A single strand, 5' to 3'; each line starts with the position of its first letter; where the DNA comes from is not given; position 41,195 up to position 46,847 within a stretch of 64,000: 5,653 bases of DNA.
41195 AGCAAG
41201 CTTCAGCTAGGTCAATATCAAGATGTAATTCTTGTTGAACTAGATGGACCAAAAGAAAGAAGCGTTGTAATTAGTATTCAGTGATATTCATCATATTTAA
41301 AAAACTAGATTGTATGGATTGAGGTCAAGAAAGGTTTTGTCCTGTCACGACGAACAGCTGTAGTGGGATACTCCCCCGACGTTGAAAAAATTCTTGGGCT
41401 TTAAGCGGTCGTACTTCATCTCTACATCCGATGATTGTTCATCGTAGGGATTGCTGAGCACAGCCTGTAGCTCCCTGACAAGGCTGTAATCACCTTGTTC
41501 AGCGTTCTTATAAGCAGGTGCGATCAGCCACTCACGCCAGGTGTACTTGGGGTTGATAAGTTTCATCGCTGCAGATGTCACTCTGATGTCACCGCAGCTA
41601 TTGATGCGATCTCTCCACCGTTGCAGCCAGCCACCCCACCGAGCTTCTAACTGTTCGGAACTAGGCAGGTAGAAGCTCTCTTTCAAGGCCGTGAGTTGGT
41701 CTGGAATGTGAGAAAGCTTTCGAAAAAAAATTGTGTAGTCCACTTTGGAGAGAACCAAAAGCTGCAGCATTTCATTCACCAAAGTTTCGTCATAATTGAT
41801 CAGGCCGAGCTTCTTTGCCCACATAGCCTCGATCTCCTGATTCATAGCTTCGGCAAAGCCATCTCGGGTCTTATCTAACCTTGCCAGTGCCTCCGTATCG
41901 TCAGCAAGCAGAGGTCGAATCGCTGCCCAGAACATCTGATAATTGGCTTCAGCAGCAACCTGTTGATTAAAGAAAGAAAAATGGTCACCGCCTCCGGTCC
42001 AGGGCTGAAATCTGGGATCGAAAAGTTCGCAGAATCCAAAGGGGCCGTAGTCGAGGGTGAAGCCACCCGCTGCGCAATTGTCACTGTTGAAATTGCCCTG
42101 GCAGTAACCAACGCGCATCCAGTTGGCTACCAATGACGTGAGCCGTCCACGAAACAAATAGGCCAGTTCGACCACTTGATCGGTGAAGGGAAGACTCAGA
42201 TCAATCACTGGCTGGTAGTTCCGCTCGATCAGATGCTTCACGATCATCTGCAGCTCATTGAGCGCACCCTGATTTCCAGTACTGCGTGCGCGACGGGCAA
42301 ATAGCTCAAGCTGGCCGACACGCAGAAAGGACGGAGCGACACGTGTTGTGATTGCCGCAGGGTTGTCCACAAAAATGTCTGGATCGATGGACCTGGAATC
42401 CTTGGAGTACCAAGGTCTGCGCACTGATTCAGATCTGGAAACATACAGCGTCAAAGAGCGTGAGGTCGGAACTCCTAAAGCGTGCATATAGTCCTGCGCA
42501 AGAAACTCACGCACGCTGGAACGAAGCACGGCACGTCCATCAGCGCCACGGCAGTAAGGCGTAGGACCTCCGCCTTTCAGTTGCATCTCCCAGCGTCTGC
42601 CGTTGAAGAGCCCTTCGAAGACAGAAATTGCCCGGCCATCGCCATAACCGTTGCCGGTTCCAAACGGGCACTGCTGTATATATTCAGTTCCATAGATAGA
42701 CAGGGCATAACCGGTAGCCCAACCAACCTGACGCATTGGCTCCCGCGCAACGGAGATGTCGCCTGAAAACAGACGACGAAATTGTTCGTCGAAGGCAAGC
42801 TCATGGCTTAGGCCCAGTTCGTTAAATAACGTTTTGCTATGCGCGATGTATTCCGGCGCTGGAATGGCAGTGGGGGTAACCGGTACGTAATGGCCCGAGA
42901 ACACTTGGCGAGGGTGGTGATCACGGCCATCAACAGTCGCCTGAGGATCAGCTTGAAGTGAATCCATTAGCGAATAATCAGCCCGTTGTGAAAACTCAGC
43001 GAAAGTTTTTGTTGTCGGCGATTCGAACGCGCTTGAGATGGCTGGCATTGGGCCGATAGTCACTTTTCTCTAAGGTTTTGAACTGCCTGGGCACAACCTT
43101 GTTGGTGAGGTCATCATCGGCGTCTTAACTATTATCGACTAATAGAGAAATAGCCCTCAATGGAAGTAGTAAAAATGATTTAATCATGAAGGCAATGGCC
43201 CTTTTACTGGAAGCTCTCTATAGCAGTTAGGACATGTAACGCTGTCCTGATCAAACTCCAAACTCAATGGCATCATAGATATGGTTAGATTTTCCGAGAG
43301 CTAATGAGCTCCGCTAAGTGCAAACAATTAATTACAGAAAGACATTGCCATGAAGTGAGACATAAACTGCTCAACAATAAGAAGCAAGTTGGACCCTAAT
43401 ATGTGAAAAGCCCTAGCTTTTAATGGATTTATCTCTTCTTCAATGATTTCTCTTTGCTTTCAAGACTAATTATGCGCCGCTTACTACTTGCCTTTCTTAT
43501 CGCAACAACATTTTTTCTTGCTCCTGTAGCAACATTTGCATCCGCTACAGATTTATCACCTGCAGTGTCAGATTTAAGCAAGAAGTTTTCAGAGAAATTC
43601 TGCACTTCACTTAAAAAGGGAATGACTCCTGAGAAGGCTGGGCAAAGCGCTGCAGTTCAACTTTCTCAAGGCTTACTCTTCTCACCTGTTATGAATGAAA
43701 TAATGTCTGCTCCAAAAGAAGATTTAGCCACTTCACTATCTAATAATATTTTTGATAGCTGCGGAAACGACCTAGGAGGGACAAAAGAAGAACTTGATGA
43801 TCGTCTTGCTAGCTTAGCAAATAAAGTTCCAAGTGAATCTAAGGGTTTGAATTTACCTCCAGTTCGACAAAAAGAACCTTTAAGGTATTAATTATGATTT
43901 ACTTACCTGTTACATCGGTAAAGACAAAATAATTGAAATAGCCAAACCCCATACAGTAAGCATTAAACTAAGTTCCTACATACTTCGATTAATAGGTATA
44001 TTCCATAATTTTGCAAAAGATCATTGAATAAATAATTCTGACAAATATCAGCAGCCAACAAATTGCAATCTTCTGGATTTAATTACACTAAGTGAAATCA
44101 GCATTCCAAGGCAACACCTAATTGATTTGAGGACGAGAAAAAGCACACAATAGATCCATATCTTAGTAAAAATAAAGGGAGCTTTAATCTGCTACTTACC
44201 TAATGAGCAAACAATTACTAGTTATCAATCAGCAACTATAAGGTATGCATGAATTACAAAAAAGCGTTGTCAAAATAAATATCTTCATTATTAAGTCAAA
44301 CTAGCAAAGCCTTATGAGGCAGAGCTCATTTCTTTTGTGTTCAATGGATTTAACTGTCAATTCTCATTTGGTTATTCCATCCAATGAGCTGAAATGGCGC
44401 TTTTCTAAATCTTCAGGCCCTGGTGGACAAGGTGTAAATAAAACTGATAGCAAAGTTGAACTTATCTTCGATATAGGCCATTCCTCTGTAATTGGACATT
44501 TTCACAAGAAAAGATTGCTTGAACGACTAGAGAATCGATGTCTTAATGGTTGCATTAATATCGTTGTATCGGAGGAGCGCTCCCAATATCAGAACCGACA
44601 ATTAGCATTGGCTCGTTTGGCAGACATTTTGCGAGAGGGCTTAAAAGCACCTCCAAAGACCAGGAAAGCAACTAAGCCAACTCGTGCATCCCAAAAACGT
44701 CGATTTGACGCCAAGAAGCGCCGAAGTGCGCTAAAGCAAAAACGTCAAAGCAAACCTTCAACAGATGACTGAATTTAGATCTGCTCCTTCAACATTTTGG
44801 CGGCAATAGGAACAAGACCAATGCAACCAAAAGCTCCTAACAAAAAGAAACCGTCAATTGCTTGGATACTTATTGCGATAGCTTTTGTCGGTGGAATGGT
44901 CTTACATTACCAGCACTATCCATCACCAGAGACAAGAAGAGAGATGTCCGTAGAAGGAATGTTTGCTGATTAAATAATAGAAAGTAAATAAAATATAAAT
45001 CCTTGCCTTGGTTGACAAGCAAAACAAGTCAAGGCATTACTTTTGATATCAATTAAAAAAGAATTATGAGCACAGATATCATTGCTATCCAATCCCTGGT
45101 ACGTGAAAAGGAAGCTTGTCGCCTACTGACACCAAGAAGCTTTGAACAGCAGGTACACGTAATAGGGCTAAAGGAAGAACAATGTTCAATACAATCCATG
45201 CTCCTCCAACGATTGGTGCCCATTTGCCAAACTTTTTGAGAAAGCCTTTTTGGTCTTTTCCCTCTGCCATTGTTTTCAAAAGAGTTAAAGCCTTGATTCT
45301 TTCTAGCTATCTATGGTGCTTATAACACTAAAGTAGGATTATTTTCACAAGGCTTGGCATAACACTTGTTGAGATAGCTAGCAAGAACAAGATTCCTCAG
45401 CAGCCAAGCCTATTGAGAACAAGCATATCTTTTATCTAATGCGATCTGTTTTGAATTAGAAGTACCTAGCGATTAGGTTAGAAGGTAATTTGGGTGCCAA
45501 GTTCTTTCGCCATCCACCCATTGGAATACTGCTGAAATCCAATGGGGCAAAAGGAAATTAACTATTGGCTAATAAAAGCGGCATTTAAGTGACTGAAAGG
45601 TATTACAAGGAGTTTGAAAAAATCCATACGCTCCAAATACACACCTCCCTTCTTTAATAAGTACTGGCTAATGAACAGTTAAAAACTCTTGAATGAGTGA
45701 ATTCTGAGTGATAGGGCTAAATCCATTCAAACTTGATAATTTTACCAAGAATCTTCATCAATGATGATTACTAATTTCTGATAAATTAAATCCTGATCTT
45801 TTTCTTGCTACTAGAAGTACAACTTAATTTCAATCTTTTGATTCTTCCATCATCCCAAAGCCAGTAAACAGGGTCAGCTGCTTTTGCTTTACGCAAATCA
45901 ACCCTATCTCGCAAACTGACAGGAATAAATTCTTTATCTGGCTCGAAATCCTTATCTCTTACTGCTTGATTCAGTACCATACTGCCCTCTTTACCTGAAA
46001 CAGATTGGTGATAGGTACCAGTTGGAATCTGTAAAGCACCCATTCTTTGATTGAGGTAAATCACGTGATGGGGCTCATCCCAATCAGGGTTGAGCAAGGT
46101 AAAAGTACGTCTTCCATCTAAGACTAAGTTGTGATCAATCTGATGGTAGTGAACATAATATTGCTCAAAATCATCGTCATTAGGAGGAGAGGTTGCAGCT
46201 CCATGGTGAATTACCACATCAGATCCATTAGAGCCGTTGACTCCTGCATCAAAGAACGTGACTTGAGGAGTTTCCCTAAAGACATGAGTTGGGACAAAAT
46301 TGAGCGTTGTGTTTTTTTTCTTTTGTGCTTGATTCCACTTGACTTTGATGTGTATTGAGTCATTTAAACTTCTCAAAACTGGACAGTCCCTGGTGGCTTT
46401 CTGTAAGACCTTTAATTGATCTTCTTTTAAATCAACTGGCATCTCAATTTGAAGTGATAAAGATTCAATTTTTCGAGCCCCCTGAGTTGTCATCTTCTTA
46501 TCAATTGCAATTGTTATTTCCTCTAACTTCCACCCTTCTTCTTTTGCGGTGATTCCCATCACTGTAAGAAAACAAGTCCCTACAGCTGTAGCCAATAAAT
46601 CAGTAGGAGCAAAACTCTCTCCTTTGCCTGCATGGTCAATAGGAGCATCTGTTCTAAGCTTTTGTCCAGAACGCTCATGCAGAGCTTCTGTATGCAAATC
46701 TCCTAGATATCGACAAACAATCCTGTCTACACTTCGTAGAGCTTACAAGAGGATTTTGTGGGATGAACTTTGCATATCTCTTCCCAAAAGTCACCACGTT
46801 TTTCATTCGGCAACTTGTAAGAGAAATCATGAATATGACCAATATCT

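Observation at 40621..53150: Array of five direct repeats derived from the 5' end of an EVE-domain gene, bounding four cargo modules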

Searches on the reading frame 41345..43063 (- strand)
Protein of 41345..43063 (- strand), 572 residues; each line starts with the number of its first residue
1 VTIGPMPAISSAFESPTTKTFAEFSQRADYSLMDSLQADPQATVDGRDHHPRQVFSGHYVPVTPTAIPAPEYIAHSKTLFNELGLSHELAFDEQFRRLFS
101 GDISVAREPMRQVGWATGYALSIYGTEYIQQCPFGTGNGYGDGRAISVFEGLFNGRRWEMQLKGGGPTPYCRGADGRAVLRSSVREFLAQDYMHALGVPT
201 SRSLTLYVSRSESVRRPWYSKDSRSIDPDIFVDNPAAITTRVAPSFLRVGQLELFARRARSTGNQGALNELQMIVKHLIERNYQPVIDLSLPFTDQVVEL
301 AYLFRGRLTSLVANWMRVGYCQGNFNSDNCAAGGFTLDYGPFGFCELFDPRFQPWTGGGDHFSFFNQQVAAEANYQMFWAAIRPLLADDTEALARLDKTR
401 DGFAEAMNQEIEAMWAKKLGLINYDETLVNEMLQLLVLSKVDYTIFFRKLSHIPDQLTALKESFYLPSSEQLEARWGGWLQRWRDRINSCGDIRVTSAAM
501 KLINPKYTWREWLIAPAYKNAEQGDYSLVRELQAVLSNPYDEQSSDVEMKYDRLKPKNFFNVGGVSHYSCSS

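Call 12: search_protein_families(library=pfam, proteins=[window:41345-43063:-], max_evalue=0.01)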
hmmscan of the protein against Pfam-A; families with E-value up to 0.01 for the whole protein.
window:41345-43063:- (572 aa): 1 family
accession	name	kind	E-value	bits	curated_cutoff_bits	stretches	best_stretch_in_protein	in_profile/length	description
PF02696.19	SelO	-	1e-65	222.8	22.8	1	57-534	17-463/466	Protein adenylyltransferase SelO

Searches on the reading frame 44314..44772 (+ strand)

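Call 12: search_protein_families(library=pfam, proteins=[window:44314-44772:+], max_evalue=0.01)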
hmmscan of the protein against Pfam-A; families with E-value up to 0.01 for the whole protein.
window:44314-44772:+ (152 aa): 1 family
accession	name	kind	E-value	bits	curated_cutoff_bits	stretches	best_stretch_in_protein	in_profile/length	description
PF00472.26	RF-1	-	4.3e-22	78.7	35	1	19-144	5-116/116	RF-1 domain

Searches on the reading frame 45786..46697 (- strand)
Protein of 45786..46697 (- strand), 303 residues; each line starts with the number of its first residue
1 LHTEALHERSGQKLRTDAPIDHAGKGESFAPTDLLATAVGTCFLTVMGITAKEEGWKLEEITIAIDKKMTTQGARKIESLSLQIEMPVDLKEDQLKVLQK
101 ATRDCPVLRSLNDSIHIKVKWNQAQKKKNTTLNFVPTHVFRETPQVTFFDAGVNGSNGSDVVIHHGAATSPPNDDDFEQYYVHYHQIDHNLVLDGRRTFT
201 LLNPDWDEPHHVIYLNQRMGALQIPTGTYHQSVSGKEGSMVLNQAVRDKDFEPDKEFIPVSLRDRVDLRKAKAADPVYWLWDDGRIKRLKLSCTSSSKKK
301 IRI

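Call 12: search_protein_families(library=pfam, proteins=[window:45786-46697:-], max_evalue=0.01)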
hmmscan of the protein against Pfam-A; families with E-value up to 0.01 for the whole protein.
window:45786-46697:- (303 aa): 1 family
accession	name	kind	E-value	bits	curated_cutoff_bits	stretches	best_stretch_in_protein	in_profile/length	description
PF02566.24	OsmC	-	2.6e-16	60.3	27.5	1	24-120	1-100/100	OsmC-like protein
